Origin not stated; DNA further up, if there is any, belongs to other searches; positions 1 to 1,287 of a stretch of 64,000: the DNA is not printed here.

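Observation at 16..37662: ~37-kb co-directional mega-locus for a complex, methylated, amino-sugar-containing glycoconjugate (33 genes)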

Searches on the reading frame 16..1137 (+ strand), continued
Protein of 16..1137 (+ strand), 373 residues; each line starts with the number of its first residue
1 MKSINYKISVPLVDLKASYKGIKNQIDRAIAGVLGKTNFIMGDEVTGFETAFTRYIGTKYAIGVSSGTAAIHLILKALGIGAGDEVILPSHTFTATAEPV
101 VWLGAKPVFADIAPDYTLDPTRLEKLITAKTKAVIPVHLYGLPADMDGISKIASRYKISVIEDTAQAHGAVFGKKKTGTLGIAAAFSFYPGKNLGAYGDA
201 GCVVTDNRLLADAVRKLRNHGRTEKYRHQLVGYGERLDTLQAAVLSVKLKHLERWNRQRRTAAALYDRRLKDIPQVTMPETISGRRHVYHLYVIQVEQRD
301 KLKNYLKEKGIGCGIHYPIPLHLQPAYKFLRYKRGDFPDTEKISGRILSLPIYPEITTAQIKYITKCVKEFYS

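Call 28: find_encoding_contigs(protein=P0184, flank=10000, max_places=1)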
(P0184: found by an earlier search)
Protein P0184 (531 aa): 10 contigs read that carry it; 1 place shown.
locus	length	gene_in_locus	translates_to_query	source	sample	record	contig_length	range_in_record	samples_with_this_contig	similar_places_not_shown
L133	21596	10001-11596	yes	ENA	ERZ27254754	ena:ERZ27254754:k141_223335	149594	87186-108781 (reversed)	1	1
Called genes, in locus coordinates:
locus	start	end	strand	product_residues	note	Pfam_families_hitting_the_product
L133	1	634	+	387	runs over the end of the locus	PF00155:Aminotran_1_2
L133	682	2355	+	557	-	PF13231:PMT_2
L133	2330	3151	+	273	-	-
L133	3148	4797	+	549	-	PF02366:PMT, PF13231:PMT_2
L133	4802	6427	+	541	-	PF13231:PMT_2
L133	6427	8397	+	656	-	-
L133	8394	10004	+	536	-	PF02366:PMT, PF13231:PMT_2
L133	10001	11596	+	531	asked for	PF13231:PMT_2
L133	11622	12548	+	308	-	PF00106:adh_short (faint), PF01073:3Beta_HSD, PF01370:Epimerase, PF02719:Polysacc_synt_2, PF04321:RmlD_sub_bind, PF07993:NAD_binding_4 (faint), PF16363:GDP_Man_Dehyd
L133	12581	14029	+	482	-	PF00890:FAD_binding_2 (weak), PF01266:DAO (weak), PF01593:Amino_oxidase, PF12831:FAD_oxidored (faint), PF13450:NAD_binding_8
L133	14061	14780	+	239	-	PF00535:Glycos_transf_2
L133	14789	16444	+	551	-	PF09586:YfhO (weak)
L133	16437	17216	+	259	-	PF00535:Glycos_transf_2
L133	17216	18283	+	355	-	PF13439:Glyco_transf_4, PF00534:Glycos_transf_1, PF20706:GT4-conflict (weak), PF13692:Glyco_trans_1_4, PF13524:Glyco_trans_1_2 (weak)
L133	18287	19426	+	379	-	-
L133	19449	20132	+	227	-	PF00535:Glycos_transf_2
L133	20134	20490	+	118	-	PF10066:DUF2304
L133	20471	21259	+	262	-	PF00535:Glycos_transf_2, PF10111:Glyco_tranf_2_2, PF13641:Glyco_tranf_2_3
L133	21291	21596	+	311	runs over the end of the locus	PF04321:RmlD_sub_bind (weak), PF01073:3Beta_HSD (faint), PF01370:Epimerase, PF16363:GDP_Man_Dehyd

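Call 62: find_encoding_contigs(protein=P0061, flank=10000, max_places=1)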
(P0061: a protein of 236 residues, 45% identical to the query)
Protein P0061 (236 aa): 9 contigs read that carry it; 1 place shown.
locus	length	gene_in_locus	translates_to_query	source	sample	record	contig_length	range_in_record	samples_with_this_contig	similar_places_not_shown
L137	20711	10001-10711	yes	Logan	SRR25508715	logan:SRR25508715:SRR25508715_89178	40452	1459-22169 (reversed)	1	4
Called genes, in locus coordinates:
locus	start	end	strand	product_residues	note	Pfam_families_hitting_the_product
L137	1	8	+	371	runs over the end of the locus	-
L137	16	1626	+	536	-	PF09913:DUF2142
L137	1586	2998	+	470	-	PF02310:B12-binding, PF04055:Radical_SAM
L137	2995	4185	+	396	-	PF13439:Glyco_transf_4, PF13579:Glyco_trans_4_4, PF20706:GT4-conflict, PF00534:Glycos_transf_1, PF13692:Glyco_trans_1_4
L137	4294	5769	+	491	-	PF01522:Polysacc_deac_1, PF13489:Methyltransf_23, PF13847:Methyltransf_31, PF08241:Methyltransf_11, PF08242:Methyltransf_12, PF13649:Methyltransf_25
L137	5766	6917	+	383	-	PF13439:Glyco_transf_4 (weak), PF00534:Glycos_transf_1, PF20706:GT4-conflict (weak), PF13692:Glyco_trans_1_4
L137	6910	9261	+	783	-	-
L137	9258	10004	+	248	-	PF13489:Methyltransf_23, PF01209:Ubie_methyltran, PF07021:MetW, PF13847:Methyltransf_31, PF08241:Methyltransf_11, PF08242:Methyltransf_12, PF13649:Methyltransf_25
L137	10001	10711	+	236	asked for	PF01209:Ubie_methyltran (weak), PF05219:DREV (faint), PF13489:Methyltransf_23, PF07021:MetW, PF13649:Methyltransf_25, PF13847:Methyltransf_31, PF08241:Methyltransf_11, PF08242:Methyltransf_12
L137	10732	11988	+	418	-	PF07388:A-2_8-polyST (weak), PF04464:Glyphos_transf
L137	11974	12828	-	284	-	PF03102:NeuB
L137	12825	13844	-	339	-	PF04055:Radical_SAM, PF13186:SPASM (faint)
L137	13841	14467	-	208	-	PF02353:CMAS, PF13489:Methyltransf_23, PF13847:Methyltransf_31, PF08241:Methyltransf_11, PF08242:Methyltransf_12, PF13649:Methyltransf_25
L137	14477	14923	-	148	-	-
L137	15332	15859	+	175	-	-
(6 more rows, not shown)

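Call 72: search_protein_families(library=ncbifam, proteins=[L133:12581-14029:+, L133:11622-12548:+, L130:2119-3054:+, L130:4925-5926:-, L130:7909-8823:+, L130:15904-16914:+, L130:13933-14949:+, L130:14933-15907:+, L130:10727-12679:+, L130:3066-4247:-], max_evalue=1e-10)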
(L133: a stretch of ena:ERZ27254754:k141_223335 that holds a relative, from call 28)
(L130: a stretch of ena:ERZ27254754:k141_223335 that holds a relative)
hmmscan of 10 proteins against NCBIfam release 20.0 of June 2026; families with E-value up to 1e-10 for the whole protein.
L133:12581-14029:+ (482 aa): 11 families
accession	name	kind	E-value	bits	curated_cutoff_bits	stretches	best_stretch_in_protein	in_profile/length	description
NF005548.0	PRK07208.1-4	equivalog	4e-129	431.4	389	1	1-464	9-473/488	hypothetical protein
NF005546.0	PRK07208.1-2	equivalog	2.4e-97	326.7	418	2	74-463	115-526/527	hypothetical protein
NF005545.0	PRK07208.1-1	equivalog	2.9e-93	313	451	1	1-461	13-482/504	hypothetical protein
NF005547.0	PRK07208.1-3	equivalog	5.2e-78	262.8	380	1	1-443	10-445/465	hypothetical protein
NF005549.0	PRK07208.1-5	equivalog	6.1e-77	259.3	587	1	71-462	113-534/534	hypothetical protein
NF005560.0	PRK07233.1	equivalog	6.4e-41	140.6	252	1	2-442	7-430/435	hypothetical protein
NF058655.1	CrtID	equivalog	1.3e-17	63.8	640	1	1-68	4-70/478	bifunctional phytoene desaturase/3,4-desaturase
TIGR02734.1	crtI_fam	subfamily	1.6e-17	63.4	238.1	1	2-59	5-61/504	phytoene desaturase family protein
TIGR00031.1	UDP-GALP_mutase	equivalog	2.7e-17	62.8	303.75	1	1-165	7-172/378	UDP-galactopyranose mutase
NF045637.1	carotdesatCrtDProt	equivalog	6.9e-14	51.2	580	0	1-48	4-51/485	1-hydroxycarotenoid 3,4-desaturase CrtD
TIGR03467.1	HpnE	equivalog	4.4e-12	46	283.05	1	2-79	5-83/430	hydroxysqualene dehydroxylase HpnE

L133:11622-12548:+ (308 aa): 18 families
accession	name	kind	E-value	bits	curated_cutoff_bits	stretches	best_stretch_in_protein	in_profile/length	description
TIGR01179.1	galE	equivalog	5.6e-50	170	262.3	1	2-293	1-314/332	UDP-glucose 4-epimerase GalE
TIGR01181.1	dTDP_gluc_dehyt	equivalog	1.5e-46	159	365.1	1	2-306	1-313/321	dTDP-glucose 4,6-dehydratase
TIGR04180.1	EDH_00030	hypoth_equivalog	4.7e-35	121.1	475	1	3-291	1-296/297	NAD-dependent 4,6-dehydratase LegB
NF011728.1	PRK15181.1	equivalog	4e-33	114.9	760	1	3-227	18-250/348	Vi polysaccharide biosynthesis UDP-N-acetylglucosaminuronic acid C-4 epimerase TviC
NF007956.0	PRK10675.1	subfamily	1e-32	113.6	394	1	1-298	1-323/338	UDP-glucose 4-epimerase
TIGR02197.1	heptose_epim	equivalog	5.7e-29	101.3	274.6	1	3-260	1-267/316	ADP-glyceromanno-heptose 6-epimerase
NF007490.0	PRK10084.1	subfamily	4.2e-28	98.3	649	2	1-107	1-114/361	dTDP-glucose 4,6-dehydratase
NF007582.0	PRK10217.1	equivalog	3.4e-25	88.9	698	1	2-253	3-268/355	dTDP-glucose 4,6-dehydratase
NF008360.0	PRK11150.1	equivalog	8.2e-21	74.5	452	1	112-258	111-258/310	ADP-glyceromanno-heptose 6-epimerase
TIGR02622.1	CDP_4_6_dhtase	equivalog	2.4e-19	69.7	278.45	1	2-161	6-172/352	CDP-glucose 4,6-dehydratase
NF047922.1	GDPFucSynFcl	equivalog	1.9e-18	66.9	500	1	28-304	17-301/308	GDP-L-fucose synthase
NF043036.1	ErythonDh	equivalog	3e-14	52.9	325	1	1-172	1-178/321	D-erythronate dehydrogenase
TIGR01214.1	rmlD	equivalog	6.2e-14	51.8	224.05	1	3-177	2-154/285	dTDP-4-dehydrorhamnose reductase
TIGR01472.1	gmd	equivalog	1.3e-13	50.9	415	1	30-163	42-175/342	GDP-mannose 4,6-dehydratase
TIGR03589.1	PseB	equivalog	1.8e-11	43.6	407.75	0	2-238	6-227/324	UDP-N-acetylglucosamine 4,6-dehydratase (inverting)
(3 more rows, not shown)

L130:2119-3054:+ (311 aa): 8 families
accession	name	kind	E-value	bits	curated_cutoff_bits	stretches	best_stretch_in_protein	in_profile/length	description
NF047922.1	GDPFucSynFcl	equivalog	2.1e-82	277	500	1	7-309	1-304/308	GDP-L-fucose synthase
TIGR01181.1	dTDP_gluc_dehyt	equivalog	2.6e-25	89.2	365.1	1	58-310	74-315/321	dTDP-glucose 4,6-dehydratase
TIGR04180.1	EDH_00030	hypoth_equivalog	2.1e-23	82.8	475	1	44-269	57-268/297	NAD-dependent 4,6-dehydratase LegB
TIGR01179.1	galE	equivalog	1.6e-16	60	262.3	1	59-309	72-328/332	UDP-glucose 4-epimerase GalE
NF007490.0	PRK10084.1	subfamily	2.5e-13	49.8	649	0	135-309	164-337/361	dTDP-glucose 4,6-dehydratase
NF042422.1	oxyalk_red_OleD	equivalog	6.7e-12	45.4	580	1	10-227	2-215/329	2-alkyl-3-oxoalkanoate reductase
NF007582.0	PRK10217.1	equivalog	2.2e-11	43.4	698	0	135-309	157-334/355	dTDP-glucose 4,6-dehydratase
TIGR02622.1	CDP_4_6_dhtase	equivalog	7.1e-11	41.8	278.45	0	58-308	78-332/352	CDP-glucose 4,6-dehydratase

L130:4925-5926:- (333 aa): 13 families
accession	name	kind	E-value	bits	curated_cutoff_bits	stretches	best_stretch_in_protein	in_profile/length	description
NF047922.1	GDPFucSynFcl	equivalog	8.8e-62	209.3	500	1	16-330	1-304/308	GDP-L-fucose synthase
TIGR04180.1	EDH_00030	hypoth_equivalog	1.2e-42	146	475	1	20-310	1-292/297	NAD-dependent 4,6-dehydratase LegB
TIGR01181.1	dTDP_gluc_dehyt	equivalog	3e-38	131.7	365.1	1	19-330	1-314/321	dTDP-glucose 4,6-dehydratase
TIGR01179.1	galE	equivalog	4.2e-28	98.1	262.3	1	19-330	1-328/332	UDP-glucose 4-epimerase GalE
NF007490.0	PRK10084.1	subfamily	3.9e-22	78.7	649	1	162-328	166-335/361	dTDP-glucose 4,6-dehydratase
NF007582.0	PRK10217.1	equivalog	1.9e-20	73.3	698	1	18-328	2-332/355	dTDP-glucose 4,6-dehydratase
TIGR02197.1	heptose_epim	equivalog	4.4e-20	72.1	274.6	1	20-329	1-315/316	ADP-glyceromanno-heptose 6-epimerase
TIGR03466.1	HpnA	hypoth_equivalog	1.9e-17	63.1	367.65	1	19-201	2-178/327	hopanoid-associated sugar epimerase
NF011728.1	PRK15181.1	equivalog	2e-15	56.6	760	1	17-330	15-340/348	Vi polysaccharide biosynthesis UDP-N-acetylglucosaminuronic acid C-4 epimerase TviC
TIGR02622.1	CDP_4_6_dhtase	equivalog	1.2e-12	47.6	278.45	1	15-330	2-333/352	CDP-glucose 4,6-dehydratase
NF042423.1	oxyalk_red_Shew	equivalog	8e-12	44.9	580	1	16-222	7-197/331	2-alkyl-3-oxoalkanoate reductase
NF008872.0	PRK11908.1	equivalog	3.1e-11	42.9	294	0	18-275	2-268/349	bifunctional UDP-4-keto-pentose/UDP-xylose synthase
NF007956.0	PRK10675.1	subfamily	3.7e-11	42.7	394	0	19-330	2-332/338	UDP-glucose 4-epimerase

L130:7909-8823:+ (304 aa): 5 families
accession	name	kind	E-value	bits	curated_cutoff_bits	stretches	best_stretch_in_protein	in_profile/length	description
TIGR01214.1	rmlD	equivalog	1.5e-45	155.5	224.05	1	1-252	3-237/285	dTDP-4-dehydrorhamnose reductase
NF007440.0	PRK09987.1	equivalog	2.8e-20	72.8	308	1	43-276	38-272/299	dTDP-4-dehydrorhamnose reductase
TIGR01179.1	galE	equivalog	8.1e-13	47.9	262.3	1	2-172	4-185/332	UDP-glucose 4-epimerase GalE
TIGR02197.1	heptose_epim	equivalog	1.6e-12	47.2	274.6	1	1-227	2-246/316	ADP-glyceromanno-heptose 6-epimerase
NF042423.1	oxyalk_red_Shew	equivalog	3.9e-12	45.9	580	1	1-204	12-213/331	2-alkyl-3-oxoalkanoate reductase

L130:15904-16914:+ (336 aa): 19 families
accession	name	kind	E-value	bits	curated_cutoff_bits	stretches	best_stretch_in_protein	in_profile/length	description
TIGR04180.1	EDH_00030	hypoth_equivalog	3.2e-53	180.7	475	1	10-310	1-296/297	NAD-dependent 4,6-dehydratase LegB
TIGR01181.1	dTDP_gluc_dehyt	equivalog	1.5e-47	162.3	365.1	1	9-333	1-321/321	dTDP-glucose 4,6-dehydratase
TIGR01179.1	galE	equivalog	3.9e-43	147.5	262.3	1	9-326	1-328/332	UDP-glucose 4-epimerase GalE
TIGR02197.1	heptose_epim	equivalog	1.1e-31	110.1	274.6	1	10-257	1-257/316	ADP-glyceromanno-heptose 6-epimerase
NF011728.1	PRK15181.1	equivalog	8.1e-31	107.3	760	1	9-324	17-338/348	Vi polysaccharide biosynthesis UDP-N-acetylglucosaminuronic acid C-4 epimerase TviC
NF007582.0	PRK10217.1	equivalog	2.3e-27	96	698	1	9-333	3-341/355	dTDP-glucose 4,6-dehydratase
NF007490.0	PRK10084.1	subfamily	3.2e-27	95.5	649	1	8-332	1-343/361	dTDP-glucose 4,6-dehydratase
TIGR03466.1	HpnA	hypoth_equivalog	1.6e-25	89.7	367.65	1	9-265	2-251/327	hopanoid-associated sugar epimerase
NF047922.1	GDPFucSynFcl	equivalog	1.1e-21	77.6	500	1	9-326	4-304/308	GDP-L-fucose synthase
NF007956.0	PRK10675.1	subfamily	1.5e-21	76.9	394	1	9-159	2-159/338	UDP-glucose 4-epimerase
NF042423.1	oxyalk_red_Shew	equivalog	4.2e-21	75.4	580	1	9-271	10-266/331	2-alkyl-3-oxoalkanoate reductase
NF042422.1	oxyalk_red_OleD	equivalog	6.3e-21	75.1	580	1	8-228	1-214/329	2-alkyl-3-oxoalkanoate reductase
TIGR02622.1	CDP_4_6_dhtase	equivalog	1.3e-19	70.6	278.45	1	5-167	2-172/352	CDP-glucose 4,6-dehydratase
NF008360.0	PRK11150.1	equivalog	1.7e-17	63.6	452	1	10-252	2-246/310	ADP-glyceromanno-heptose 6-epimerase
NF052578.1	StrlDmthSdmBMthl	equivalog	3.1e-17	63.3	600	1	10-261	3-246/328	sterol demethylase protein SdmB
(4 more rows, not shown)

L130:13933-14949:+ (338 aa): 6 families
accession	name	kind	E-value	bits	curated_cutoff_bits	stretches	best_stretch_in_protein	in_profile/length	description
NF040723.1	UDP-GlcNAcDh_Arch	equivalog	5.5e-45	154.2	450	1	2-250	1-250/302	UDP-N-acetylglucosamine 3-dehydrogenase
TIGR04380.1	myo_inos_iolG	equivalog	5.1e-20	71.6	355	1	1-194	1-205/330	inositol 2-dehydrogenase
NF008607.0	PRK11579.1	subfamily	3e-16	59.4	330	1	2-144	5-150/346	oxidoreductase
NF052479.1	LevoglcsnDh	equivalog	2.2e-15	56.3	650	1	2-141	4-156/386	levoglucosan dehydrogenase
NF058561.1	BT_2158_fam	equivalog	1.5e-14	53.4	750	1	3-140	37-178/487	glycoside 3-dehydrogenase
NF041392.1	XylDh_Gfo6_Halo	equivalog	1.9e-13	49.9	350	1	57-138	81-162/350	D-xylose 1-dehydrogenase Gfo6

L130:14933-15907:+ (324 aa): 7 families
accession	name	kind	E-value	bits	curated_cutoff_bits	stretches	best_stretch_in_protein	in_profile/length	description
NF009405.0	PRK12767.1-4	equivalog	1.7e-76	257.3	390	1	6-321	2-319/320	carbamoyl phosphate synthase-like protein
NF009402.0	PRK12767.1-1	equivalog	5.8e-54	183.1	218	1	5-322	3-328/329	carbamoyl phosphate synthase-like protein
NF009406.0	PRK12767.1-5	equivalog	2.3e-51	174.8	271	1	5-323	3-326/327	carbamoyl phosphate synthase-like protein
NF009403.0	PRK12767.1-2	equivalog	1.4e-47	162.5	286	1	6-226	2-223/342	carbamoyl phosphate synthase-like protein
NF009404.0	PRK12767.1-3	equivalog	3.3e-40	138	316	2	5-171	1-171/344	carbamoyl phosphate synthase-like protein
NF053643.1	Ddl_archaea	equivalog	3.5e-12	46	500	1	30-209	21-201/367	putative pseudomurein biosynthesis ATP-grasp protein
NF002563.0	PRK02186.1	subfamily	4.2e-11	41.8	625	0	104-274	94-283/890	argininosuccinate lyase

L130:10727-12679:+ (650 aa): 9 families
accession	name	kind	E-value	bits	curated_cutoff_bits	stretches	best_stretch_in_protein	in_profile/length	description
TIGR03108.1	eps_aminotran_1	hypoth_equivalog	6.5e-144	481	816.9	1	1-626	1-623/628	XrtA/PEP-CTERM system amidotransferase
TIGR01536.1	asn_synth_AEB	equivalog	7.1e-136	454.2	267.1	1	2-559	1-517/517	asparagine synthase (glutamine-hydrolyzing)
TIGR03104.1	trio_amidotrans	equivalog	2.7e-122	409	570.1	2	1-374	1-381/589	N-acetylglutaminylglutamine amidotransferase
NF033535.1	lass_lactam_cya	exception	5.5e-83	279.7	525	1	1-628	1-666/668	lasso peptide isopeptide bond-forming cyclase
NF006949.0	PRK09431.1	equivalog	6e-79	266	499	2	1-167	1-167/554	asparagine synthase B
NF033561.1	macrolact_Ik_Al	subfamily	1.9e-17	63.1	300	1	129-371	87-332/561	albusnodin/ikarugamycin family macrolactam cyclase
NF001484.0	PRK00331.1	subfamily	1.8e-13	49.8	381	1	35-167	59-200/601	isomerizing glutamine--fructose-6-phosphate transaminase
TIGR01135.1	glmS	equivalog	7.9e-13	47.8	418.05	1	37-167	60-199/607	glutamine--fructose-6-phosphate transaminase (isomerizing)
TIGR01134.1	purF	equivalog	2.7e-12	46.8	350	1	34-180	57-214/432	amidophosphoribosyltransferase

L130:3066-4247:- (393 aa): 7 families
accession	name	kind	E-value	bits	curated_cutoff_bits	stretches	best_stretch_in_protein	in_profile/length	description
NF011936.0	PRK15407.1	equivalog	1.5e-64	218.3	423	1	28-391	60-432/440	lipopolysaccharide biosynthesis protein RfbH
TIGR03588.1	PseC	equivalog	3.5e-38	131.5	423.5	1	25-359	22-348/380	UDP-4-amino-4,6-dideoxy-N-acetyl-beta-L-altrosamine transaminase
TIGR04181.1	NHT_00031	hypoth_equivalog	2.2e-31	109.1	420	1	10-354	8-342/359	LegC family aminotransferase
NF008658.2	PRK11658.1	equivalog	6.2e-25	87.6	631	1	30-292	30-276/379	UDP-4-amino-4-deoxy-L-arabinose aminotransferase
NF008687.0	PRK11706.1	equivalog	1.2e-24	86.8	375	1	45-326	43-308/375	dTDP-4-amino-4,6-dideoxygalactose transaminase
TIGR02379.1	ECA_wecE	subfamily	3.2e-18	65.7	434.85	1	46-287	44-268/376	dTDP-4-amino-4,6-dideoxy-D-glucose transaminase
TIGR04427.1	PLP_DesI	equivalog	9.1e-15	54.6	650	1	76-220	90-232/390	dTDP-4-dehydro-6-deoxyglucose aminotransferase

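Call 74: search_protein_families(library=pfam, proteins=[L133:2330-3151:+, L133:6427-8397:+, L130:5974-7878:+, L133:18287-19426:+, L133:14789-16444:+, L133:2-634:+], max_evalue=0.01)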
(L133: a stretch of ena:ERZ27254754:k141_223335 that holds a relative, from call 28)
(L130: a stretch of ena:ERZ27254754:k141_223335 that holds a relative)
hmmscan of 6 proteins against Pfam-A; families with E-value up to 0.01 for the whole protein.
L133:2330-3151:+ (273 aa): 0 families

L133:6427-8397:+ (656 aa): 0 families

L130:5974-7878:+ (634 aa): 0 families

L133:18287-19426:+ (379 aa): 1 family
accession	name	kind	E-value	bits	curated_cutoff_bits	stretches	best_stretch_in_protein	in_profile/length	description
PF04188.19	Mannosyl_trans2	-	0.00011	22.1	22.4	1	35-187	41-203/443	Mannosyltransferase (PIG-V)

L133:14789-16444:+ (551 aa): 1 family
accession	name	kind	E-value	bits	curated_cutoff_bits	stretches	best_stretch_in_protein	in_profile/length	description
PF09586.16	YfhO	-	9.8e-07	28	28.5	1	458-517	762-820/835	Bacterial membrane protein YfhO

L133:2-634:+ (210 aa): 1 family
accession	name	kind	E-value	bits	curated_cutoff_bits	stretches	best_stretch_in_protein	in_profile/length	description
PF00155.27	Aminotran_1_2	-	1e-21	78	19.7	1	1-192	157-359/361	Aminotransferase class I and II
